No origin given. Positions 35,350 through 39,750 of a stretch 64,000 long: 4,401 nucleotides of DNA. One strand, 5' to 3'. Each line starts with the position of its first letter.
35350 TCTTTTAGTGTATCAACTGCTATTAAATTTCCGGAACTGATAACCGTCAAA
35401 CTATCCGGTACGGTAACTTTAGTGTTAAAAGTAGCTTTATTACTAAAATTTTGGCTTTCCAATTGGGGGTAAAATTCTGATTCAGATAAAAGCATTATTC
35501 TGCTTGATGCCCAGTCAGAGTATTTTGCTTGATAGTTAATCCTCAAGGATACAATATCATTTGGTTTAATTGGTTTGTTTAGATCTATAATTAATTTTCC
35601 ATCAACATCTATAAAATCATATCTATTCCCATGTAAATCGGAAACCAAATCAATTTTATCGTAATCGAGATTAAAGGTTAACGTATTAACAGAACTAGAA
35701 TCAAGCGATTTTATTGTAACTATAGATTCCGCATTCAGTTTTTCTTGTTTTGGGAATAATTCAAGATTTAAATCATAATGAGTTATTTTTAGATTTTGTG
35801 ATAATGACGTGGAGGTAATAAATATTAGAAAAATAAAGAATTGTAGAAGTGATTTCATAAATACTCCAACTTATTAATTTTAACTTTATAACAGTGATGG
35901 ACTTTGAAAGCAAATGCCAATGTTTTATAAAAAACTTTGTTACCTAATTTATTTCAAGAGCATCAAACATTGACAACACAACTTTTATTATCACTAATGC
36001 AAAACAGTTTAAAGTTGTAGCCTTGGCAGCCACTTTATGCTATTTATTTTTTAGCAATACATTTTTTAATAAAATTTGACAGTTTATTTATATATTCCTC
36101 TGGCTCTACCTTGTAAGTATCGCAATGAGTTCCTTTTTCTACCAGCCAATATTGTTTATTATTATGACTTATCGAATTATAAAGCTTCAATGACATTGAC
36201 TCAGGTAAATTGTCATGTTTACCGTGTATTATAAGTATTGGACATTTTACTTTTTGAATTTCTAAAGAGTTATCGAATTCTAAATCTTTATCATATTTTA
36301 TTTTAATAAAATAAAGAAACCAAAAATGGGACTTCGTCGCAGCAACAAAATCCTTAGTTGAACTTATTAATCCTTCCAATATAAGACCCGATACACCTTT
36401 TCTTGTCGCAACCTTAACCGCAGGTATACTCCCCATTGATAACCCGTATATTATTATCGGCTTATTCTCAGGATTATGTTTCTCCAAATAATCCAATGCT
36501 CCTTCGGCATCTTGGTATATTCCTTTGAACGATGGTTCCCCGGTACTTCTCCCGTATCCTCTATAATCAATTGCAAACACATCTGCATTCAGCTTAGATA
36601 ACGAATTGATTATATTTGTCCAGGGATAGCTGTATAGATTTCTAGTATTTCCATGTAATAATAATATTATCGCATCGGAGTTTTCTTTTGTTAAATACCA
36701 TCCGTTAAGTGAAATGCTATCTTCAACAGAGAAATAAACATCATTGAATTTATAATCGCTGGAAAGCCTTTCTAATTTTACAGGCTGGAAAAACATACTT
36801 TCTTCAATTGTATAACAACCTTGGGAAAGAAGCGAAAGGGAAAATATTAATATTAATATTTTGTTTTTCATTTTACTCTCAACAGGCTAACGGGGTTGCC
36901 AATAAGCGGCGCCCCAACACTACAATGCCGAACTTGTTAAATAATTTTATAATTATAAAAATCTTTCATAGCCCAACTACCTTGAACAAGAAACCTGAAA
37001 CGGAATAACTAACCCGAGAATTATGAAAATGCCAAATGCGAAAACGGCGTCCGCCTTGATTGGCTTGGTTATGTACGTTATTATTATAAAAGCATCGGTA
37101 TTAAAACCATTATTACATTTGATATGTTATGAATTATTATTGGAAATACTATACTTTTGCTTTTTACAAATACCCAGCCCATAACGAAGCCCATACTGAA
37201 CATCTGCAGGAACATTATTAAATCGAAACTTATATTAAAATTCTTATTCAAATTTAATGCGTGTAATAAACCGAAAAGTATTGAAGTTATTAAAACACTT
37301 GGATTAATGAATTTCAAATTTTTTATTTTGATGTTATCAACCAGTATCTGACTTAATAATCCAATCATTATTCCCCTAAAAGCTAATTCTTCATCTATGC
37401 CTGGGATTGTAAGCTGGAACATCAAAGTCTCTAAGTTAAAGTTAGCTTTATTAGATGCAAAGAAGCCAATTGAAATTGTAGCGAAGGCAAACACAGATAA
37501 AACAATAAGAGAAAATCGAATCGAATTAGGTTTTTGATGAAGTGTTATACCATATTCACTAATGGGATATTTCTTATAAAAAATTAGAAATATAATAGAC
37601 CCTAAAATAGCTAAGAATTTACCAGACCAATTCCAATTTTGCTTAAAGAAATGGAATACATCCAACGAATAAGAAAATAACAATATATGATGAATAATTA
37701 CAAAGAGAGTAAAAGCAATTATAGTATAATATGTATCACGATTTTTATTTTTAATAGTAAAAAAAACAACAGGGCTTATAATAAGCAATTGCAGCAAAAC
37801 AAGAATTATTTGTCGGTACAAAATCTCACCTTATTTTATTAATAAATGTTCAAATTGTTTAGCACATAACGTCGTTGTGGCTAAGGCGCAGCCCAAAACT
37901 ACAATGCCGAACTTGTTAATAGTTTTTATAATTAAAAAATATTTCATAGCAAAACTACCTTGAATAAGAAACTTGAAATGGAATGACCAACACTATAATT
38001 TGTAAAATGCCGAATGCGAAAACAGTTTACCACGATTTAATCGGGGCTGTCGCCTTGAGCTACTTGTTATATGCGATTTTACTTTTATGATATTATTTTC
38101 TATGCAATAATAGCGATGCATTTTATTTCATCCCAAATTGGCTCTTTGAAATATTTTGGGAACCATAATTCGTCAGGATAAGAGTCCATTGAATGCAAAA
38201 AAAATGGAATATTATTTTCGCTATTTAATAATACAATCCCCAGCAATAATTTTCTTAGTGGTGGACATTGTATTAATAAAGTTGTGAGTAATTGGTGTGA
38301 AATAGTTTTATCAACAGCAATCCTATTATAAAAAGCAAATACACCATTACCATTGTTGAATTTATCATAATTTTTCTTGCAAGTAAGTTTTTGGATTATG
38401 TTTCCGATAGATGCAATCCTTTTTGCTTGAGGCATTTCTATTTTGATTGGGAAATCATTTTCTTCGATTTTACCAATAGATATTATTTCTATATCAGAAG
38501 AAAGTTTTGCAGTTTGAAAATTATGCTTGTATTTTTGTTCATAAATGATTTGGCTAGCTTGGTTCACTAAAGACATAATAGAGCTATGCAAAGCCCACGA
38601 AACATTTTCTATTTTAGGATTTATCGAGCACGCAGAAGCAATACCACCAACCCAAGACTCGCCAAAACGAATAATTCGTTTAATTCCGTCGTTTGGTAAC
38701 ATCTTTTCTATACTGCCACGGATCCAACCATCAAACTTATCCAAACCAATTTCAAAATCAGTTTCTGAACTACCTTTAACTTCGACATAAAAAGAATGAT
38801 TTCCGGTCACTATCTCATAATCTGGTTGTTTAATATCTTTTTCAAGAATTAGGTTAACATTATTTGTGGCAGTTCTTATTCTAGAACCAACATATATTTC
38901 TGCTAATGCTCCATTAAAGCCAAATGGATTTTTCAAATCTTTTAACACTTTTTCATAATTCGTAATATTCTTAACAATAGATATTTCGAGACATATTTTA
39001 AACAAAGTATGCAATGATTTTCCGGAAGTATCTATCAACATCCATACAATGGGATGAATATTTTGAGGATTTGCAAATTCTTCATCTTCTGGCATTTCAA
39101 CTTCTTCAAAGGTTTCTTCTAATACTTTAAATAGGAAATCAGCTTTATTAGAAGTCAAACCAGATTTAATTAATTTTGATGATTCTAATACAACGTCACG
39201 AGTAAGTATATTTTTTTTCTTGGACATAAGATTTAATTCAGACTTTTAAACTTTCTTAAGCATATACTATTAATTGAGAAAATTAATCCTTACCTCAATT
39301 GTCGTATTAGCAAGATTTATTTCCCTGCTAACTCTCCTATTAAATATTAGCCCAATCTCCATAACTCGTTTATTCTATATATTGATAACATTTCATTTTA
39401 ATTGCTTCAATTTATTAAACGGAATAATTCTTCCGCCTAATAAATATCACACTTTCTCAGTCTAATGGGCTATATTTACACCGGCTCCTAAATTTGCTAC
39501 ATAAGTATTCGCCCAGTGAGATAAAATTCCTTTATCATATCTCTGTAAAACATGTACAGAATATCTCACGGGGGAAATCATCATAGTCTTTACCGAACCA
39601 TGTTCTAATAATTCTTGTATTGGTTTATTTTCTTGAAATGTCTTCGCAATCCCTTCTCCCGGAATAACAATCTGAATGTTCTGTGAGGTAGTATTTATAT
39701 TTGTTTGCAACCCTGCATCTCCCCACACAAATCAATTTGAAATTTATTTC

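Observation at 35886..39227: Integron-like gene-cassette array with attC-like folded sites and no integrase (CALIN-like)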

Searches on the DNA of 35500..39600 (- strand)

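Call 8: search_rna_families(source=window, start=35500, end=39600, threshold=evalue, max_evalue=10)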
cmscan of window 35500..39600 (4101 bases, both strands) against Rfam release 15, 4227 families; matches with E-value up to 10: 2.
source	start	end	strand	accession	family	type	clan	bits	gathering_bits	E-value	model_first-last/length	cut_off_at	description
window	36277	36364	-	RF01797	fstAT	Gene; antitoxin;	-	19.9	72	4.3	1-94/94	no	Fst antitoxin sRNA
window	38319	38397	+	RF01189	sn1502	Gene; snRNA; snoRNA; CD-box;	-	18.7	60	2.8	1-87/87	no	Small nucleolar RNA sn1502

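Call 27: build_rna_model(alignment_id=A3, structure=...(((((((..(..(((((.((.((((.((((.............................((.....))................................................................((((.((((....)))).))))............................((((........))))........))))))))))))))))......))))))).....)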
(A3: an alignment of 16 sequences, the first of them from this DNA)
Model R1 built from alignment A3 (16 sequences, 243 columns); structure: as given.
model positions 196; base pairs 37; branch points 2; effective number of sequences 1.57; information 0.591 bits per position. Calibrated on 0.2 Mb of random sequence (short: E-values are rough).
structure used (alignment columns):
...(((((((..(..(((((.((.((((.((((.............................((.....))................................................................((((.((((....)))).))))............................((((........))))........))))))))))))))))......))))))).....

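Call 29: search_with_rna_model(model_id=R1, sources=[window, L001, L002, L003, L004, L005, L006, L007, L008, L009, L010, L011, L012, L013, L014, L015, L016, L017, L018, L019, L020], max_evalue=10)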
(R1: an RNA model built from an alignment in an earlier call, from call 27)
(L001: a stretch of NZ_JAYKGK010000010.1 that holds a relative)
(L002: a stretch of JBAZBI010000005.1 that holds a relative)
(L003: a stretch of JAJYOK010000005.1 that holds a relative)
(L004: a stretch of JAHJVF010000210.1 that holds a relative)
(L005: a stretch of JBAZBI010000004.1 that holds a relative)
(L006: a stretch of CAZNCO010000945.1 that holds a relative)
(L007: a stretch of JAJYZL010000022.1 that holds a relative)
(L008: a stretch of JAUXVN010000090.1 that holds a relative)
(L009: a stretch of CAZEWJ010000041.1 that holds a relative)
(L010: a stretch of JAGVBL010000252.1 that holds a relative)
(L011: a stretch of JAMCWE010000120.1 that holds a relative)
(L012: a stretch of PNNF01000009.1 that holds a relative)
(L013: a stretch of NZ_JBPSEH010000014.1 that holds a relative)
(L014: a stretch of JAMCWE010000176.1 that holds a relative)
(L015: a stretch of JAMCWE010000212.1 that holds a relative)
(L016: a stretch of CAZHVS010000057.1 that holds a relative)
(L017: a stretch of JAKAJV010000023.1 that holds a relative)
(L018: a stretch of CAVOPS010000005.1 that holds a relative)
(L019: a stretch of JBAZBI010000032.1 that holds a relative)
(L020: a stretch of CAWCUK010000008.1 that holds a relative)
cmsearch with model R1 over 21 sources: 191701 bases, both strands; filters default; matches with E-value up to 10: 60.
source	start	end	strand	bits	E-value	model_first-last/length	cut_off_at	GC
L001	1722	1917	-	233.4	1.4e-49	1-196/196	no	0.39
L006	41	235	-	229.3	1.1e-48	1-196/196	no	0.42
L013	516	711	+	229.2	1.1e-48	1-196/196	no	0.4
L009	7075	7271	+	224.4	1.3e-47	1-196/196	no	0.41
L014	2715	2909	+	223.9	1.7e-47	1-196/196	no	0.4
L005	1473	1689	+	222.9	2.8e-47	1-196/196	no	0.41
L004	4719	4915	+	221.8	5e-47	1-196/196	no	0.41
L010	890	1086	+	221.5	5.6e-47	1-196/196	no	0.41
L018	2053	2247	+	221.5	5.8e-47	1-196/196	no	0.39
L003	603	797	-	220.7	8.7e-47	1-196/196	no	0.41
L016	874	1068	+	218.7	2.3e-46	1-196/196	no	0.37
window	37859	38075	-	213.6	3.2e-45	1-196/196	no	0.36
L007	6232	6425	-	210.5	1.6e-44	1-196/196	no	0.41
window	36880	37077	-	192.9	1.2e-40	1-196/196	no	0.41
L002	7554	7768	-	191.7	2.3e-40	1-196/196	no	0.44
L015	2334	2551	+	189.1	8.6e-40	1-196/196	no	0.41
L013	6500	6696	+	188.7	1e-39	1-196/196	no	0.37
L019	5428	5623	+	188.5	1.1e-39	1-196/196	no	0.37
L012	2736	2912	+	171.2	7.7e-36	1-177/196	3'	0.36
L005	4493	4684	+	158.5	5e-33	1-196/196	no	0.35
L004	5620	5814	+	154.8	3.3e-32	1-196/196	no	0.39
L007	7801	7996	-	146.1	2.8e-30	1-196/196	no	0.4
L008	7230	7468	+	132.6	2.7e-27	1-196/196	no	0.43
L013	3157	3389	+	121.9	6.2e-25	1-196/196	no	0.42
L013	1507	1739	+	116.5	9.9e-24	1-196/196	no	0.42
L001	962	1158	-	112.1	9.2e-23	1-196/196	no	0.37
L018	89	283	+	111.9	1e-22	1-196/196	no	0.36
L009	5970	6166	+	109.8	3.1e-22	1-196/196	no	0.38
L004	6994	7284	+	107.5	9.8e-22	1-196/196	no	0.47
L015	1498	1693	+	87.7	2.4e-17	1-196/196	no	0.4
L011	5344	5530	+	80.9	7.4e-16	1-196/196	no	0.37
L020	6049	6244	+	77.7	3.7e-15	1-196/196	no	0.39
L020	7692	7881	+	69.7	2.3e-13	1-196/196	no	0.34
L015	564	759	+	69.6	2.4e-13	1-196/196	no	0.42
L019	7153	7350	+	69.2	2.9e-13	1-196/196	no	0.39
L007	714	908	-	67.7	6.2e-13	1-196/196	no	0.39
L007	1598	1795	-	55.9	2.5e-10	1-196/196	no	0.44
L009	4981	5152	+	53.2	1e-09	1-196/196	no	0.37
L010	2616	2787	+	49.8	5.7e-09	1-196/196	no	0.37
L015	5665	5885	+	48.5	1.1e-08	1-196/196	no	0.43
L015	7527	7722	+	45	6.5e-08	1-196/196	no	0.39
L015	4950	5145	+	43.4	1.5e-07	1-196/196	no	0.4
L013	3948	4180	+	40.5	6.7e-07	1-196/196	no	0.42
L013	2279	2509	+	36.5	5.1e-06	1-196/196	no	0.42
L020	6895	7125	+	36.4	5.2e-06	1-196/196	no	0.39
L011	37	206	+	29.6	0.00017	1-196/196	no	0.36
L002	6785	6977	-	23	0.0049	1-196/196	no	0.41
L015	6724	6836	+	21.2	0.012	1-196/196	no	0.5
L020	3804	3936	+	20.8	0.015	1-196/196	no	0.31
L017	3266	3428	+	20.2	0.02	1-196/196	no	0.38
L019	6175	6352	+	18.4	0.05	1-196/196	no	0.34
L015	3913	4095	+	15.5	0.22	1-196/196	no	0.39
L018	2787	2855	+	15.1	0.27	1-196/196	no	0.43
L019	6503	6634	+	14.6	0.35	1-196/196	no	0.34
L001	2060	2204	-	11.3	1.9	1-196/196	no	0.29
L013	229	373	+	11.3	1.9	1-196/196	no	0.29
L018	6043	6174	+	10.6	2.7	29-164/196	no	0.36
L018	2221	2319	-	9.2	5.7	1-196/196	no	0.3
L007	6215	6258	+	8.3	8.6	1-196/196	no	0.36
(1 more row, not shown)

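Call 40: search_with_rna_model(model_id=R1, sources=[window, L001, L002, L003, L004, L005, L006, L007, L008, L009, L010, L011, L012, L013, L014, L015, L016, L017, L018, L019, L020], max_evalue=0.001, make_alignment=true)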
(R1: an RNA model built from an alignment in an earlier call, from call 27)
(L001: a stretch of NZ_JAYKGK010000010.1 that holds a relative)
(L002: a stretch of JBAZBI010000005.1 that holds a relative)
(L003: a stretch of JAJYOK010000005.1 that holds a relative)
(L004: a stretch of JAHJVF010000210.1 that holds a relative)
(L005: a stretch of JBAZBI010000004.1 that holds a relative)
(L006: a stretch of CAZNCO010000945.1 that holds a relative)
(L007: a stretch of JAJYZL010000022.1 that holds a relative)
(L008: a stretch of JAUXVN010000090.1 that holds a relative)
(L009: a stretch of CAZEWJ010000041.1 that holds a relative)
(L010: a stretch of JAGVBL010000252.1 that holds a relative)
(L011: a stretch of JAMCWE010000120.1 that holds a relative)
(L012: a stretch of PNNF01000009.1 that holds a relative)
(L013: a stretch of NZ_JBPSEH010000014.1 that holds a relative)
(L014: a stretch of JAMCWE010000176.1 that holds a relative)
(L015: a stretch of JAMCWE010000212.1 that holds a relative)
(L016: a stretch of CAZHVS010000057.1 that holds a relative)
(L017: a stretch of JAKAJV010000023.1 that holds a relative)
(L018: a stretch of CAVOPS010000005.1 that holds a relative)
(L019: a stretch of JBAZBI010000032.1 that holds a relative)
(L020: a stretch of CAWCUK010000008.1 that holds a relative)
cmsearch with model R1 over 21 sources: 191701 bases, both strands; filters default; matches with E-value up to 0.001: 46.
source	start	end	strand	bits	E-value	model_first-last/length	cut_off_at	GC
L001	1722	1917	-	233.4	1.4e-49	1-196/196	no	0.39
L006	41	235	-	229.3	1.1e-48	1-196/196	no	0.42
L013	516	711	+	229.2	1.1e-48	1-196/196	no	0.4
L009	7075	7271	+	224.4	1.3e-47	1-196/196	no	0.41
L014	2715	2909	+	223.9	1.7e-47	1-196/196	no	0.4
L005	1473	1689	+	222.9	2.8e-47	1-196/196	no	0.41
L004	4719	4915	+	221.8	5e-47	1-196/196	no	0.41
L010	890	1086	+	221.5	5.6e-47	1-196/196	no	0.41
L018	2053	2247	+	221.5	5.8e-47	1-196/196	no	0.39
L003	603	797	-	220.7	8.7e-47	1-196/196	no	0.41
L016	874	1068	+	218.7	2.3e-46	1-196/196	no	0.37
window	37859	38075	-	213.6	3.2e-45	1-196/196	no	0.36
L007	6232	6425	-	210.5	1.6e-44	1-196/196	no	0.41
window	36880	37077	-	192.9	1.2e-40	1-196/196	no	0.41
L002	7554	7768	-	191.7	2.3e-40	1-196/196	no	0.44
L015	2334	2551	+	189.1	8.6e-40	1-196/196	no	0.41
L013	6500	6696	+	188.7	1e-39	1-196/196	no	0.37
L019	5428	5623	+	188.5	1.1e-39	1-196/196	no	0.37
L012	2736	2912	+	171.2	7.7e-36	1-177/196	3'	0.36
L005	4493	4684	+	158.5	5e-33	1-196/196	no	0.35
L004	5620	5814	+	154.8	3.3e-32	1-196/196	no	0.39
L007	7801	7996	-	146.1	2.8e-30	1-196/196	no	0.4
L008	7230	7468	+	132.6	2.7e-27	1-196/196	no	0.43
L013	3157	3389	+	121.9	6.2e-25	1-196/196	no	0.42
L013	1507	1739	+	116.5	9.9e-24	1-196/196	no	0.42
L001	962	1158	-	112.1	9.2e-23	1-196/196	no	0.37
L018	89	283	+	111.9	1e-22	1-196/196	no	0.36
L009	5970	6166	+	109.8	3.1e-22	1-196/196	no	0.38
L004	6994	7284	+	107.5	9.8e-22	1-196/196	no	0.47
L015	1498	1693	+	87.7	2.4e-17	1-196/196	no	0.4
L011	5344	5530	+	80.9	7.4e-16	1-196/196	no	0.37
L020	6049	6244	+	77.7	3.7e-15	1-196/196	no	0.39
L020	7692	7881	+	69.7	2.3e-13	1-196/196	no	0.34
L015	564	759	+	69.6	2.4e-13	1-196/196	no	0.42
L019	7153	7350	+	69.2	2.9e-13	1-196/196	no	0.39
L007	714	908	-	67.7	6.2e-13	1-196/196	no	0.39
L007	1598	1795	-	55.9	2.5e-10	1-196/196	no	0.44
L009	4981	5152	+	53.2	1e-09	1-196/196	no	0.37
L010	2616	2787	+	49.8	5.7e-09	1-196/196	no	0.37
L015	5665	5885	+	48.5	1.1e-08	1-196/196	no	0.43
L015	7527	7722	+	45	6.5e-08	1-196/196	no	0.39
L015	4950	5145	+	43.4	1.5e-07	1-196/196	no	0.4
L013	3948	4180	+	40.5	6.7e-07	1-196/196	no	0.42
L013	2279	2509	+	36.5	5.1e-06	1-196/196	no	0.42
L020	6895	7125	+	36.4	5.2e-06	1-196/196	no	0.39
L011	37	206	+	29.6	0.00017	1-196/196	no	0.36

Alignment A4: 46 matches aligned to the model, 445 columns, each read 5' to 3' on its own strand. Consensus structure (alignment columns), stored with it:
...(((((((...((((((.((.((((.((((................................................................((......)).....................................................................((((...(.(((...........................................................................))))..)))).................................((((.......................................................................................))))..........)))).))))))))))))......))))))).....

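Call 54: search_with_rna_model(model_id=R1, sources=[L030, L031, L032, L033, L034, L021], max_evalue=1)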
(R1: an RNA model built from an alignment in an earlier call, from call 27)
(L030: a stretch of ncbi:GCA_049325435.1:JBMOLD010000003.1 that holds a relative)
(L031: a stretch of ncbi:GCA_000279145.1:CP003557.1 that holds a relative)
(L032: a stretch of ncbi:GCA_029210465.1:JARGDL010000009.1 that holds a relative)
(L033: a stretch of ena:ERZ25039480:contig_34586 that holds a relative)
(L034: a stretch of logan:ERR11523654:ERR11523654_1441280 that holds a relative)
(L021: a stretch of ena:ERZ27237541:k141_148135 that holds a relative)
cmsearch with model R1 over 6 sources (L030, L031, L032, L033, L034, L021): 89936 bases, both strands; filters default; matches with E-value up to 1: 13.
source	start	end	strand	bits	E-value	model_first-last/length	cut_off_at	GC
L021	4789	5005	+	213.6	1.5e-45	1-196/196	no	0.36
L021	5787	5984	+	192.9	5.8e-41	1-196/196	no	0.41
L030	11945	12137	+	107.1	5.7e-22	1-196/196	no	0.4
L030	3377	3560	+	65.7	8.1e-13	1-196/196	no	0.39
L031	3377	3560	+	65.7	8.1e-13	1-196/196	no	0.39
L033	18401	18556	+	29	0.00011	1-196/196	no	0.5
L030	4866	5145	+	26.7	0.00034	1-196/196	no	0.44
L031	4866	5145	+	26.7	0.00034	1-196/196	no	0.44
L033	20843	21008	+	26.2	0.00044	1-196/196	no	0.46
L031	6146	6283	+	23.8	0.0015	1-196/196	no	0.41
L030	6146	6283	+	23.8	0.0015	1-196/196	no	0.41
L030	8649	8845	+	18.4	0.024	1-196/196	no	0.38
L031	8649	8845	+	18.4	0.024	1-196/196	no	0.38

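Call 73: search_with_rna_model(model_id=R1, sources=[L035, L036, L037, L038, L039, L040], max_evalue=1)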
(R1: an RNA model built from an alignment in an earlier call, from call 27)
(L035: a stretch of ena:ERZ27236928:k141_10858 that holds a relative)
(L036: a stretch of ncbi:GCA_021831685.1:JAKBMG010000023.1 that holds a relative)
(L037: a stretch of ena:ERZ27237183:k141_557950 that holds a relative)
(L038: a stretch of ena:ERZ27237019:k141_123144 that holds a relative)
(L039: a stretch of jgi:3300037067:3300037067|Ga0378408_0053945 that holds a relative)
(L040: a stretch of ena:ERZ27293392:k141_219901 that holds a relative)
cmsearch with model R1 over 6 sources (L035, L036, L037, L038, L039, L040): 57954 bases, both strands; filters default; matches with E-value up to 1: 10.
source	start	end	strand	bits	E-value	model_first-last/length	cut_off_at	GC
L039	4149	4344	+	135.3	2.1e-28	1-196/196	no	0.39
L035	11156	11351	+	108.1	2.1e-22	1-196/196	no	0.4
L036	6714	6909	+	108.1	2.1e-22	1-196/196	no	0.4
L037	1913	2108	+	108.1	2.1e-22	1-196/196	no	0.4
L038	3087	3282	+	108.1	2.1e-22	1-196/196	no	0.4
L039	2942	3144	+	70.7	4.2e-14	1-196/196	no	0.43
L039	1257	1451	+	70.1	5.6e-14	1-196/196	no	0.34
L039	2050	2247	+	69.9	6.1e-14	1-196/196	no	0.4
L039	5229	5401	+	55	1.2e-10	1-196/196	no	0.36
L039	1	107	+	27.8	0.00013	46-196/196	5'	0.36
